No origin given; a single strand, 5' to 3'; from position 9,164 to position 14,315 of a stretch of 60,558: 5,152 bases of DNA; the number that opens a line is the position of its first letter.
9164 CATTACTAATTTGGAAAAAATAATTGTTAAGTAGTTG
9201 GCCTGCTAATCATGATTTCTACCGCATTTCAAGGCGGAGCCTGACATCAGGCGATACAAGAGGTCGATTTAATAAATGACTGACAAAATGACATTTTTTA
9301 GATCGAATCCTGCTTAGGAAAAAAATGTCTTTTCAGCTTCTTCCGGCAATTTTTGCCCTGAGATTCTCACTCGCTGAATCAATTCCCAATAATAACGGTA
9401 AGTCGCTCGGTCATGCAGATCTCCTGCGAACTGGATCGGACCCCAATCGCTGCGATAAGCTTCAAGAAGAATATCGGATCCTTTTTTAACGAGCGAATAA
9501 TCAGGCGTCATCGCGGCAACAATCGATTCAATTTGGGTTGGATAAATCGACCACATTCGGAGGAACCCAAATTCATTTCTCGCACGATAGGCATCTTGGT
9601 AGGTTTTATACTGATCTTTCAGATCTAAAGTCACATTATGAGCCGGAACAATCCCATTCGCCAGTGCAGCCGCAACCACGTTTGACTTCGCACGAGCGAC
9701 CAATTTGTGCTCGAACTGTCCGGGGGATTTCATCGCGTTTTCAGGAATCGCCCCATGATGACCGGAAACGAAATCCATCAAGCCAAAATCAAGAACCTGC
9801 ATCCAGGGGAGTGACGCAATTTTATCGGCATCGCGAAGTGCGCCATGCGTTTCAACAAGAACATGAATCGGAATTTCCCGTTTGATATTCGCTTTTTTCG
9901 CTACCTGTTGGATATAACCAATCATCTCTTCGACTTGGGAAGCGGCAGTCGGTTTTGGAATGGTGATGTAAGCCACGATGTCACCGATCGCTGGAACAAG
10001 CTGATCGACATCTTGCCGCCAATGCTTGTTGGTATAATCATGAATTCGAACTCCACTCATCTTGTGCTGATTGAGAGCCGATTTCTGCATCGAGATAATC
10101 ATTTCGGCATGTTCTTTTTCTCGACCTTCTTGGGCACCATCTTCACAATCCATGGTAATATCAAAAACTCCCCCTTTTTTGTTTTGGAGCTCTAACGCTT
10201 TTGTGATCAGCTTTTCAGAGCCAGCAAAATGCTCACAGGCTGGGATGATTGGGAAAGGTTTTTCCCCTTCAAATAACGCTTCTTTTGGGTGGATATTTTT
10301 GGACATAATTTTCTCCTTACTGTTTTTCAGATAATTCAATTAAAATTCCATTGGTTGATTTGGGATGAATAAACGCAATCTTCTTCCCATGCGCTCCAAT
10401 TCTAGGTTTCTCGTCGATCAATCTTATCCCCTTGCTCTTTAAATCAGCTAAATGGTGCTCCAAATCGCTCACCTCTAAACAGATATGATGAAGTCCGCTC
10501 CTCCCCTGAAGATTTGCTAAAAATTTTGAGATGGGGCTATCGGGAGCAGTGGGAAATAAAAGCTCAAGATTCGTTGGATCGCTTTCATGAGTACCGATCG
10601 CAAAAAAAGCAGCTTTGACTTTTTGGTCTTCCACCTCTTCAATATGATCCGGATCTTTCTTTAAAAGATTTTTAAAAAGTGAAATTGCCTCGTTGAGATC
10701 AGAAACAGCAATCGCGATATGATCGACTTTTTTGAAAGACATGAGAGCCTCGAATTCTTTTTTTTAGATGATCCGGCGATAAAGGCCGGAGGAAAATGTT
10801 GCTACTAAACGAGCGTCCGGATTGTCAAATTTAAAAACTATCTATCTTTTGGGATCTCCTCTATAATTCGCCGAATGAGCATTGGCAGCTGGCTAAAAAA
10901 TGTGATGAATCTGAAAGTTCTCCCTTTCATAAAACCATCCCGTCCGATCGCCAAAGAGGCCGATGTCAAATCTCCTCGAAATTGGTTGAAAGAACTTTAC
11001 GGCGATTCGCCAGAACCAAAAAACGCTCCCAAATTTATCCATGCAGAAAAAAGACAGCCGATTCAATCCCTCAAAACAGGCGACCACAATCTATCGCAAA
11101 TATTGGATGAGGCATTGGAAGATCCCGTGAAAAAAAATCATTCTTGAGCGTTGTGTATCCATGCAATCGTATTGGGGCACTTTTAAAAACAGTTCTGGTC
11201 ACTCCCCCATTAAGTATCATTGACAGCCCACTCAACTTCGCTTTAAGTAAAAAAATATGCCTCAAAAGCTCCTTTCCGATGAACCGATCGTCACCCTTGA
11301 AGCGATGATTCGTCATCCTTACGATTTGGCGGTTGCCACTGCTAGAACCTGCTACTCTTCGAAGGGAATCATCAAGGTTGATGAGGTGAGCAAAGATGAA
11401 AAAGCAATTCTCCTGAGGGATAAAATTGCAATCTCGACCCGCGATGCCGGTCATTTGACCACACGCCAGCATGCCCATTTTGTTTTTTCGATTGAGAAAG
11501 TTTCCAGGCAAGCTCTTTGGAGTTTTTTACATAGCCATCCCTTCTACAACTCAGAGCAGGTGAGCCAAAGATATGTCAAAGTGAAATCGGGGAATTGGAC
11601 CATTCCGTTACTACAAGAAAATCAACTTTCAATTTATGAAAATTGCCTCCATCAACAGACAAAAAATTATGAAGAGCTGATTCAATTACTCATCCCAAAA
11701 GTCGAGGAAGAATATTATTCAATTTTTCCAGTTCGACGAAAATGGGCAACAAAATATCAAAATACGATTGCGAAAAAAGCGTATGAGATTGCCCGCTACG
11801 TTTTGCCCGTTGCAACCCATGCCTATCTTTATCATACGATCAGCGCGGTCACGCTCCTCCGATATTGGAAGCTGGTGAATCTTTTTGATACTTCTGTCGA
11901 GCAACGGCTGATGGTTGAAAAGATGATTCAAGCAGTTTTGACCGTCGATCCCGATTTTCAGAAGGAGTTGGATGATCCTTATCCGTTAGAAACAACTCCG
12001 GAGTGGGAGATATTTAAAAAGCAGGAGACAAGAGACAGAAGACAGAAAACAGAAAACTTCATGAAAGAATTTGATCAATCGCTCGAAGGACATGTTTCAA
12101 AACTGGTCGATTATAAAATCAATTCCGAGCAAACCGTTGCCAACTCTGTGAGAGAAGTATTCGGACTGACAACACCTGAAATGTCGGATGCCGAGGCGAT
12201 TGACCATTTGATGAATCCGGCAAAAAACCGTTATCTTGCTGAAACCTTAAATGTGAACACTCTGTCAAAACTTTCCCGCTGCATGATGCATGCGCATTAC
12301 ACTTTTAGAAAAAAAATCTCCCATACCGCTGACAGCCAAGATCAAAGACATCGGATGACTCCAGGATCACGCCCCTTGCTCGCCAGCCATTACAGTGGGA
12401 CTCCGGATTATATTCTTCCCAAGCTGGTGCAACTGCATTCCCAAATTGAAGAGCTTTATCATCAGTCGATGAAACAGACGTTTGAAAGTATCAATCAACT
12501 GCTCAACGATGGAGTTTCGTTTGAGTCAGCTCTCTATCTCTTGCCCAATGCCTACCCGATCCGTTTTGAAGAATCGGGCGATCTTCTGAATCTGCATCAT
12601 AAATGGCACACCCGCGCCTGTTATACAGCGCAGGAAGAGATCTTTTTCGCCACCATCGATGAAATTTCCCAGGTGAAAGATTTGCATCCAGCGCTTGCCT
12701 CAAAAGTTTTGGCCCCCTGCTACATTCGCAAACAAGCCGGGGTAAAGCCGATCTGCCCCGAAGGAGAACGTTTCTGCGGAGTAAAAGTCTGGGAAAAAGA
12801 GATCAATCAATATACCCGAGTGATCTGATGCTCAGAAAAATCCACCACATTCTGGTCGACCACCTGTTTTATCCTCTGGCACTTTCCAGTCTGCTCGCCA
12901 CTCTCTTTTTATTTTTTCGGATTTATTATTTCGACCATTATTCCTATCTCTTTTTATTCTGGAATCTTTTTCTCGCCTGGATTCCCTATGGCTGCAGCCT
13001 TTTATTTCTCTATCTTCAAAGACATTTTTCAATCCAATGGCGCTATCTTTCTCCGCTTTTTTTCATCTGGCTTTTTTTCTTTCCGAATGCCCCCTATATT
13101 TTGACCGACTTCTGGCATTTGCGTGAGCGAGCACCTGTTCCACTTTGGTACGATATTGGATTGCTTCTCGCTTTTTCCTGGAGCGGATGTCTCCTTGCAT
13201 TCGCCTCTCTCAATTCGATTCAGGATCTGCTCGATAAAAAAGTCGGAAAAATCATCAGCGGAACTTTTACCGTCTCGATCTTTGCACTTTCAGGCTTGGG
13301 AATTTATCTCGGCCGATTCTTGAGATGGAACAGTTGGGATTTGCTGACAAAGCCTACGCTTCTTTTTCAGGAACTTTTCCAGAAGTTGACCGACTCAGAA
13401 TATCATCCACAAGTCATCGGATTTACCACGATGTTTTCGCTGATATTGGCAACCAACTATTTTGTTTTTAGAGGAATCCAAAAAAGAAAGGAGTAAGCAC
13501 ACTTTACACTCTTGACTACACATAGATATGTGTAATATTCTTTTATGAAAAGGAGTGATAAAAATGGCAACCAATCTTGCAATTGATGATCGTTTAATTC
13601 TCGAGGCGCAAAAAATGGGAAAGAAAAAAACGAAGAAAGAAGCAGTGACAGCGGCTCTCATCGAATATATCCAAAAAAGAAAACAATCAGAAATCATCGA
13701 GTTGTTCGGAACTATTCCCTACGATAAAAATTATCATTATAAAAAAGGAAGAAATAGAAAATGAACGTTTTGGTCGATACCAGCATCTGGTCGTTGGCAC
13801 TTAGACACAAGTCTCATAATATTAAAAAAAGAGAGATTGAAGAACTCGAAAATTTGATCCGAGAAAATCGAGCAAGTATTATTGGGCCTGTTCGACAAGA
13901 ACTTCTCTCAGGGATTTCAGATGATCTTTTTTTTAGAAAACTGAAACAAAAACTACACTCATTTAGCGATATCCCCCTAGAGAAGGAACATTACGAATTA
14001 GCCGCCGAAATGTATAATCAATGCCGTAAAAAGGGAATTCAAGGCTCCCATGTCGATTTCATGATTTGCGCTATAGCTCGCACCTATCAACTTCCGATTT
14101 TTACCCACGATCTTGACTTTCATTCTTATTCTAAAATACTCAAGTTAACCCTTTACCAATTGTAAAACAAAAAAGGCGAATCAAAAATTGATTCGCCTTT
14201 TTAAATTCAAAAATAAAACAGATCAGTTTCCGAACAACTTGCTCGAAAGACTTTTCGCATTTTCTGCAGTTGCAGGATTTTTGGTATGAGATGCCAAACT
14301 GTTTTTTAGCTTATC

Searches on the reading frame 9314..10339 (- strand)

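Call 9: search_protein_families(library=pfam, proteins=[window:9314-10339:-], max_evalue=0.001)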
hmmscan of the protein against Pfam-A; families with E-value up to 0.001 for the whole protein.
window:9314-10339:- (341 aa): 1 family
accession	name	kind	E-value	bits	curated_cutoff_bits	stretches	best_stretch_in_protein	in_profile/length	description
PF03328.21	HpcH_HpaI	-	1.1e-11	45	25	1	62-253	26-208/221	HpcH/HpaI aldolase/citrate lyase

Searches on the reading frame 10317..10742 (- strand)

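Call 9: search_protein_families(library=pfam, proteins=[window:10317-10742:-], max_evalue=0.001)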
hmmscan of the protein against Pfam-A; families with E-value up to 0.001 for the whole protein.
window:10317-10742:- (141 aa): 3 families
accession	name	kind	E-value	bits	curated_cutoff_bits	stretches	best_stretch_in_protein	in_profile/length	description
PF13669.12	Glyoxalase_4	-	5.4e-23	81.8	27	1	7-124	1-109/109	Glyoxalase/Bleomycin resistance protein/Dioxygenase superfamily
PF00903.31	Glyoxalase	-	3.6e-13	50.4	20.6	1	5-137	1-121/121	Glyoxalase/Bleomycin resistance protein/Dioxygenase superfamily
PF13468.12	Glyoxalase_3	-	2.6e-05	24.8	25.1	1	6-123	1-114/176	Glyoxalase-like domain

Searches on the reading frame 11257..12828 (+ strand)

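Call 8: search_protein_families(library=pfam, proteins=[window:11257-12828:+], max_evalue=0.001)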
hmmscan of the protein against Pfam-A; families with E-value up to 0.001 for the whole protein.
window:11257-12828:+ (523 aa): 1 family
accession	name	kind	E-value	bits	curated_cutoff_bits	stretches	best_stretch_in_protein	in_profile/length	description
PF02511.20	Thy1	-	9.4e-47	159.7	24.8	2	19-232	7-190/191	Thymidylate synthase complementing protein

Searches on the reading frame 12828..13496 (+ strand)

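Call 8: search_protein_families(library=pfam, proteins=[window:12828-13496:+], max_evalue=0.001)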
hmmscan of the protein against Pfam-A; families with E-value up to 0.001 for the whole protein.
window:12828-13496:+ (222 aa): 1 family
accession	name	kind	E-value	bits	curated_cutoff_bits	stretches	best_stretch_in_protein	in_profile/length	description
PF07099.16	DUF1361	-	1.3e-44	152.5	25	1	45-207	1-166/169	Protein of unknown function (DUF1361)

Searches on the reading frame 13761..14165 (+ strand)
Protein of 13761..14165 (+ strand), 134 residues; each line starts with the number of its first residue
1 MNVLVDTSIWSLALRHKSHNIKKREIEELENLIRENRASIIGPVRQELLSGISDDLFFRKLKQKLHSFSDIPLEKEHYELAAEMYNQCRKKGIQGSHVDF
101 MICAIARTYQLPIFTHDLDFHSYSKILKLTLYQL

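Call 8: search_protein_families(library=pfam, proteins=[window:13761-14165:+], max_evalue=0.001)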
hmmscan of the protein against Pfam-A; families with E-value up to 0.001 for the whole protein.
window:13761-14165:+ (134 aa): 1 family
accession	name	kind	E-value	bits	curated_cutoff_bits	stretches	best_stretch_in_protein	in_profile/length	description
PF01850.27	PIN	-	5.3e-11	43.6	23.6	1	3-124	1-118/120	PIN domain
